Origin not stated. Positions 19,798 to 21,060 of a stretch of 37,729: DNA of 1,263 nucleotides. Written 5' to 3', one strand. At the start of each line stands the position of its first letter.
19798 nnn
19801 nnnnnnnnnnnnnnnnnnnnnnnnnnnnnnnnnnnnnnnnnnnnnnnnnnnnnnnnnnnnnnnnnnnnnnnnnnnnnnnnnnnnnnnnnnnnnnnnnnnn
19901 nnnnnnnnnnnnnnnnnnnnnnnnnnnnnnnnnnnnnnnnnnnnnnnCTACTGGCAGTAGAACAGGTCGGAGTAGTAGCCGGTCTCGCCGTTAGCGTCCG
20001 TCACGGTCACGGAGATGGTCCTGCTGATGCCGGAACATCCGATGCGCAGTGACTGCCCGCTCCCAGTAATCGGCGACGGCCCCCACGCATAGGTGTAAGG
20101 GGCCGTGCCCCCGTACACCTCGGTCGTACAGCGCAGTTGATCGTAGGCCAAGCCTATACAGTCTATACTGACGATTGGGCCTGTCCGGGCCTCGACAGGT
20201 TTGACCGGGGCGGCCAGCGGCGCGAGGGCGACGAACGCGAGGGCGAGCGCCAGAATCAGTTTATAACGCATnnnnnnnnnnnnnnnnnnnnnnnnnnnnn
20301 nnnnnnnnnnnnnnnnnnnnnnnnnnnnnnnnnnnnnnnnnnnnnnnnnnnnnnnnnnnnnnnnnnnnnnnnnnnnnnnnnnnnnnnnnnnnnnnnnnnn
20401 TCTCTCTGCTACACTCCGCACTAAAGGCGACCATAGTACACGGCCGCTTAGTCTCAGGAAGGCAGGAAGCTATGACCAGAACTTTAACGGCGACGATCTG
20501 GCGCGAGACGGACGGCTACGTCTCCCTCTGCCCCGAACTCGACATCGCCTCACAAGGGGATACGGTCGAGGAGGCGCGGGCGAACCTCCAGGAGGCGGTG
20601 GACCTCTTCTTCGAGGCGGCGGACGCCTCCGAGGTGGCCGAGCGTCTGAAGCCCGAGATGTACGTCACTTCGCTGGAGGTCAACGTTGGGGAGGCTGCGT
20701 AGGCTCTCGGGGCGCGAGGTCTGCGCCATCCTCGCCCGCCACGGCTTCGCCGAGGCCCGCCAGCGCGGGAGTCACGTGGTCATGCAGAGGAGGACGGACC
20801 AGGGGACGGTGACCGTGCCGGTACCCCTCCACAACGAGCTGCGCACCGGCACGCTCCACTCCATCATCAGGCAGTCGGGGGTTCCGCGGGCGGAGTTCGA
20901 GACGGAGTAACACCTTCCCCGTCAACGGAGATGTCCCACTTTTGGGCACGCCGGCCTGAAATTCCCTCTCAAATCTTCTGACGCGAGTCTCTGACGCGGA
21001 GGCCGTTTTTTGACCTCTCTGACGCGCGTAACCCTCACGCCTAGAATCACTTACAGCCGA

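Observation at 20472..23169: No integrase, but a TA module, a repeat array and an ATPase/RHH pair: possible episomal phage-plasmid lifestyle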

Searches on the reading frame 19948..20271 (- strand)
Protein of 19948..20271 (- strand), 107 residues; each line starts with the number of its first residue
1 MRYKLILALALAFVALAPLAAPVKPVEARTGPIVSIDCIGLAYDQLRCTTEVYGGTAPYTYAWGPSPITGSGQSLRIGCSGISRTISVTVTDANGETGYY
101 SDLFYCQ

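Call 5: search_protein_families(library=pfam, proteins=[window:19948-20271:-], max_evalue=0.1)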
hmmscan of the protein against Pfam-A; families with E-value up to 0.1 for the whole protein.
window:19948-20271:- (107 aa): 1 family
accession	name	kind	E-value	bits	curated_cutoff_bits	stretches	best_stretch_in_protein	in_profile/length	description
PF13573.12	SprB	-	0.043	13.9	28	1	52-63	21-32/37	SprB repeat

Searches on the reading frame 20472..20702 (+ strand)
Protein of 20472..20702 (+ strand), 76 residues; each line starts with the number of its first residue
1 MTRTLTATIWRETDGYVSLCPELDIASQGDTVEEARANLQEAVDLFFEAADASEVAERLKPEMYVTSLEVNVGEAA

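Call 5: search_protein_families(library=pfam, proteins=[window:20472-20702:+], max_evalue=0.1)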
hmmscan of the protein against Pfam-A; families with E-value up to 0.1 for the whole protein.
window:20472-20702:+ (76 aa): 5 families
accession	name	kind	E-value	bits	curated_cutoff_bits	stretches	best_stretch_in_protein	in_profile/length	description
PF24113.1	DUF7387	-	0.0013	19.5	27.9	1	9-53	16-61/85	Family of unknown function (DUF7387)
PF15919.11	HicB_lk_antitox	-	0.0024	18.5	27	1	15-53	12-52/123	HicB_like antitoxin of bacterial toxin-antitoxin system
PF01813.22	ATP-synt_D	-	0.014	15.7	25.7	1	24-72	112-160/196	ATP synthase subunit D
PF21748.3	UPF0150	-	0.015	15.7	27.3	1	14-45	19-51/64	UPF0150-like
PF14555.12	UBA_4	-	0.051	13.8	21.8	1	35-53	25-43/43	UBA-like domain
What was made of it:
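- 20472..20702 (+): hicB-like antitoxin gene (76 aa). It overlaps hicA by 17 nt. Weak Pfam hits: HicB_lk_antitox E 0.0024, UPF0150 E 0.015 (call 5).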

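Call 73: search_protein_families(library=ncbifam, proteins=[window:20472-20702:+], max_evalue=0.01)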
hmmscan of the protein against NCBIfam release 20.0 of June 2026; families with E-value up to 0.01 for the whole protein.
window:20472-20702:+ (76 aa): 1 family
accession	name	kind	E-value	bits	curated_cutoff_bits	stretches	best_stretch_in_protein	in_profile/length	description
NF047669.1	LIC13354_fam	subfamily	0.01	16.2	130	0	7-42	113-148/174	LIC13354 family exoprotein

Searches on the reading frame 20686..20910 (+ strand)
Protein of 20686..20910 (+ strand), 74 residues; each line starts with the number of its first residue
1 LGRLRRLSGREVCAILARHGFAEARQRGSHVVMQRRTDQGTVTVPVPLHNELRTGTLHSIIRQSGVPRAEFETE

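Call 5: search_protein_families(library=pfam, proteins=[window:20686-20910:+], max_evalue=0.1)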
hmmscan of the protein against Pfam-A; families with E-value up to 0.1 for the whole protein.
window:20686-20910:+ (74 aa): 1 family
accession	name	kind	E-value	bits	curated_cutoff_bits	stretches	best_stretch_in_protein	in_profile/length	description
PF07927.17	HicA_toxin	-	5.7e-18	65.2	27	1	9-66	1-58/58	HicA toxin of bacterial toxin-antitoxin,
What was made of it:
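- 20686..20910 (+): hicA toxin gene (74 aa). Pfam HicA_toxin E 5.7e-18, 65 bits against a cutoff of 27 (call 5).
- Checked: HicA at 20686-20910: Pfam E 5.7e-18 (call 5).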

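Call 73: search_protein_families(library=ncbifam, proteins=[window:20686-20910:+], max_evalue=0.01)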
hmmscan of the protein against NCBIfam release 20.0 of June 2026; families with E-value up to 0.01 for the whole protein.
window:20686-20910:+ (74 aa): 0 families
